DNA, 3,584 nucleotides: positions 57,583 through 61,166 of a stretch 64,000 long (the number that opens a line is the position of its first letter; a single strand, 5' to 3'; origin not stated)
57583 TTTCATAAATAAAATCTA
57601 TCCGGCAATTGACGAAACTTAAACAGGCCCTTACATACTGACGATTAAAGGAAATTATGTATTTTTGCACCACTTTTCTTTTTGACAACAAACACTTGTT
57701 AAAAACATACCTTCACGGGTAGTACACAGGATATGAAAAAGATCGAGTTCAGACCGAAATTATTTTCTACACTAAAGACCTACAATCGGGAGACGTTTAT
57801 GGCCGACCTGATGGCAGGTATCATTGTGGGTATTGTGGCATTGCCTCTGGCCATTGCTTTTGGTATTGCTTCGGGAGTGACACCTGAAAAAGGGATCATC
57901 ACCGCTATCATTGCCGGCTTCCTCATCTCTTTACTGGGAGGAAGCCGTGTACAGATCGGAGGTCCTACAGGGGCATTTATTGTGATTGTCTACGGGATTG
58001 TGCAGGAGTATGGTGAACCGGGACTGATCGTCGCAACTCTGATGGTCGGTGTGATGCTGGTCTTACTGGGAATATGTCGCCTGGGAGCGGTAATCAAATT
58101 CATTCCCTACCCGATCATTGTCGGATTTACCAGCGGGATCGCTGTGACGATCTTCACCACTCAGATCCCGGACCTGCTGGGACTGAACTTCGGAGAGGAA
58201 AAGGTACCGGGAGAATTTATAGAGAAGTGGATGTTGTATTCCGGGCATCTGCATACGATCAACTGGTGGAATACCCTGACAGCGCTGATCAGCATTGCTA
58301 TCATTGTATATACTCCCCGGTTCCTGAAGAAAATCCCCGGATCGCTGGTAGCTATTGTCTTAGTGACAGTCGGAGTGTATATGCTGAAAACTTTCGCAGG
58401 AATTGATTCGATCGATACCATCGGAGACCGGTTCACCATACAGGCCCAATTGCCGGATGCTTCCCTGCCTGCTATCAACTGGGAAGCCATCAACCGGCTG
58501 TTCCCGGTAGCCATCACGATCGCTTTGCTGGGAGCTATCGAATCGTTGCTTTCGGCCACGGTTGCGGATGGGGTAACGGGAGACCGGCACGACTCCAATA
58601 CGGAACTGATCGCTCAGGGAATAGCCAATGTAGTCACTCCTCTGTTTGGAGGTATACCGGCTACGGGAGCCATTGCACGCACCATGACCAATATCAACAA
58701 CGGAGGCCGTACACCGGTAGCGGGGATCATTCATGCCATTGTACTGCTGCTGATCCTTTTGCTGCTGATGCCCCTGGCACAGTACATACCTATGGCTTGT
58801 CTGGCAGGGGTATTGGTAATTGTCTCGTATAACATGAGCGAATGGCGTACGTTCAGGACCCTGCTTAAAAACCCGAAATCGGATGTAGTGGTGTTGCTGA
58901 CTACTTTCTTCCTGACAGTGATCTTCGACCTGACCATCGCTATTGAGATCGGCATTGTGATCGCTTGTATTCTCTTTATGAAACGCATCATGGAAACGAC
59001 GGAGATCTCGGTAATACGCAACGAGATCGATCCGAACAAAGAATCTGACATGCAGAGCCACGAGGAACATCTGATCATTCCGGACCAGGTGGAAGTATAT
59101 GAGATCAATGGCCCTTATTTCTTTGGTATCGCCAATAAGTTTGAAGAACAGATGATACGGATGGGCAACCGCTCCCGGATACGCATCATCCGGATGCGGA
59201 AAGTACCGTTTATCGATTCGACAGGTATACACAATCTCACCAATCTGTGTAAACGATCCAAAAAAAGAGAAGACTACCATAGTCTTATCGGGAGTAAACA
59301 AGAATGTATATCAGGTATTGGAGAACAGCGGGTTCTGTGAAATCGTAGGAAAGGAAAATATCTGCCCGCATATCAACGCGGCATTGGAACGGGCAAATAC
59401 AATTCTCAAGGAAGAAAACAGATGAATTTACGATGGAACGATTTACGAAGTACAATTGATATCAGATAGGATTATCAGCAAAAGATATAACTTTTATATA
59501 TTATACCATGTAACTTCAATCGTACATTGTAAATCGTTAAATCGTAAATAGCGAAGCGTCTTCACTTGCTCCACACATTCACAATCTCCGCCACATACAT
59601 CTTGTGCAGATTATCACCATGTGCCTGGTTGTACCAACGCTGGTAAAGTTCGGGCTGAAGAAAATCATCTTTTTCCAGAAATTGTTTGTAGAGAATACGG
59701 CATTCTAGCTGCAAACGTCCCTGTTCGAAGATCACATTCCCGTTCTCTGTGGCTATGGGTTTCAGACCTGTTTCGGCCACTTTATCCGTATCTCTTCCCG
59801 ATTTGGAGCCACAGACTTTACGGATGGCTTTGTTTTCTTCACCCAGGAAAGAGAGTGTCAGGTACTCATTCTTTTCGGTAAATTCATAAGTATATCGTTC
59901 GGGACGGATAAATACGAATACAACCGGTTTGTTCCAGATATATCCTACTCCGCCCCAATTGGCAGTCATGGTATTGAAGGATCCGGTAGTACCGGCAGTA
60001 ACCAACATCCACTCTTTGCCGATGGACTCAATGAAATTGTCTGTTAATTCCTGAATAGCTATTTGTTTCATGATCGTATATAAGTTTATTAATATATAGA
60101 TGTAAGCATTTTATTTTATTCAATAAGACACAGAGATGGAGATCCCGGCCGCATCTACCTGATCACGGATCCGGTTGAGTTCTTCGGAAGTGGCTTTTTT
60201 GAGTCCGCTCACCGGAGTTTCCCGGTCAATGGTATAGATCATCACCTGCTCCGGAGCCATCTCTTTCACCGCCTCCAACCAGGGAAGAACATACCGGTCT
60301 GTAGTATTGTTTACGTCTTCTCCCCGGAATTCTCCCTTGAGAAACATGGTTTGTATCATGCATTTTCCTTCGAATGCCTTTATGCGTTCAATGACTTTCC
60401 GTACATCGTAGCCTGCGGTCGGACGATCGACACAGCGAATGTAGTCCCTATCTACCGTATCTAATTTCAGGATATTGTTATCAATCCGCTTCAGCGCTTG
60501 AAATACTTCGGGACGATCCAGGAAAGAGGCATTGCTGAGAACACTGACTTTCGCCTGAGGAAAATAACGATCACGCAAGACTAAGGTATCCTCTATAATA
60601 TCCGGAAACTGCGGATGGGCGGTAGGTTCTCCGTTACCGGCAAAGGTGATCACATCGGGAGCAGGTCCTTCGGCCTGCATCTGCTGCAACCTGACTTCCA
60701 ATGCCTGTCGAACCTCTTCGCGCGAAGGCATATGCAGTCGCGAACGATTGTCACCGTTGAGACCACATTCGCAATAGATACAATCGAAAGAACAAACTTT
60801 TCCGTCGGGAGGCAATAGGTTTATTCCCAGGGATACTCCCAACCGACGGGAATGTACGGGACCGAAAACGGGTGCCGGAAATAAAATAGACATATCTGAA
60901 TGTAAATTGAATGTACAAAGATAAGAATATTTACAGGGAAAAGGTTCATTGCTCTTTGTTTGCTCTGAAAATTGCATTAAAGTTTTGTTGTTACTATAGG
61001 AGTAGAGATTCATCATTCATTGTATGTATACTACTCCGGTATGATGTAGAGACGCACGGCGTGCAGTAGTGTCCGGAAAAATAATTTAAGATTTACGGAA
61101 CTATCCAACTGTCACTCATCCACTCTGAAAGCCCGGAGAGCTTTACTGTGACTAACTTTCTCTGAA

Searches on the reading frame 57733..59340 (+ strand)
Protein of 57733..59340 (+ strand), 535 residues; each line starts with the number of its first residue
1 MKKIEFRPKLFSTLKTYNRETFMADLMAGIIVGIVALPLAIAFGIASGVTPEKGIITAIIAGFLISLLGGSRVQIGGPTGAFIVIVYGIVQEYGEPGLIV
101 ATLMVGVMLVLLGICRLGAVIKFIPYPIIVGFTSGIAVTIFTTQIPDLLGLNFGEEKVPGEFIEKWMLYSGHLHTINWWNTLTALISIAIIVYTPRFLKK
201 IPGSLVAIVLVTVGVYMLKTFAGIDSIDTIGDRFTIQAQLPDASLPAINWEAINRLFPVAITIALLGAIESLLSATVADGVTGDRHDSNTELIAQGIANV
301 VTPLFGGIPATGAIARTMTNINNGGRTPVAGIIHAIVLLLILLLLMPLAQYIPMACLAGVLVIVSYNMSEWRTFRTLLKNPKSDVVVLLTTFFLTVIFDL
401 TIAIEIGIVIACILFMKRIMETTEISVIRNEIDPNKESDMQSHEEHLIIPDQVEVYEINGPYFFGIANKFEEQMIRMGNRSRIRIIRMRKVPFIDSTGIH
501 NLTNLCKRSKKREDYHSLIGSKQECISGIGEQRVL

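Call 13: search_protein_families(library=pfam, proteins=[window:57733-59340:+])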
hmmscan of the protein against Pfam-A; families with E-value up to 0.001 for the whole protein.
window:57733-59340:+ (535 aa): 3 families
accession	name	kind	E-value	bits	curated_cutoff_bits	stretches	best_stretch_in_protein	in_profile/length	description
PF00916.26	Sulfate_transp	-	3.8e-90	302.8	23.2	1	22-390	1-379/380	Sulfate permease family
PF01740.26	STAS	-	2e-07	31.2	22.6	1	451-512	8-71/106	STAS domain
PF16983.11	MFS_MOT1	-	4.5e-06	27.4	30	1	279-366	25-109/111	Molybdate transporter of MFS superfamily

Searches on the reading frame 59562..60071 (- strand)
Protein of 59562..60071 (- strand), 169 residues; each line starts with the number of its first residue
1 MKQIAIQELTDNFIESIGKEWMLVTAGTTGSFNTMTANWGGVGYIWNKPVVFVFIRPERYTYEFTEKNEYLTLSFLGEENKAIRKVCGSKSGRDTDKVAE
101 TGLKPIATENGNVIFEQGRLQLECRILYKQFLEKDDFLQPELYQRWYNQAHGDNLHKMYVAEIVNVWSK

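Call 13: search_protein_families(library=pfam, proteins=[window:59562-60071:-])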
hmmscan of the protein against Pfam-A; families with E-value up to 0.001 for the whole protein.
window:59562-60071:- (169 aa): 1 family
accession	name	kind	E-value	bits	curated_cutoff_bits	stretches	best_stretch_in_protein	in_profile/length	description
PF01613.24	Flavin_Reduct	-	9.3e-16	58.7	27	1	19-167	6-132/153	Flavin reductase like domain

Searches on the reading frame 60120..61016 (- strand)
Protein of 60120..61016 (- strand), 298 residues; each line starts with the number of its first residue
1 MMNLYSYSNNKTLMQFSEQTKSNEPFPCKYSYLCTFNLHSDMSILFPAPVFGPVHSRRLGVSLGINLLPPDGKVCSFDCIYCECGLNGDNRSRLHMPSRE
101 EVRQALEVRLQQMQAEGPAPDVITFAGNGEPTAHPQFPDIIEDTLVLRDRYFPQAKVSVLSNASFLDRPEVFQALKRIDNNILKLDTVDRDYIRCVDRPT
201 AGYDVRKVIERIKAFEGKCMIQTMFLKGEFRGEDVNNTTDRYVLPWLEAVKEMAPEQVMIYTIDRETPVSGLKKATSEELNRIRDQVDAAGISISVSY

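Call 12: search_protein_families(library=pfam, proteins=[window:60120-61016:-])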
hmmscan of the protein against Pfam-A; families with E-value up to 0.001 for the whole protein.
window:60120-61016:- (298 aa): 1 family
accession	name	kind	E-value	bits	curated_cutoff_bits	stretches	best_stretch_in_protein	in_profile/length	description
PF04055.27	Radical_SAM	-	8.7e-11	42.7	29.5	1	73-231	5-156/166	Radical SAM superfamily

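Call 20: find_encoding_contigs(protein=window:60120-61016:-, flank=8000, max_places=10)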
Protein window:60120-61016:- (298 aa): no gene with exactly this product is on record in the collection.
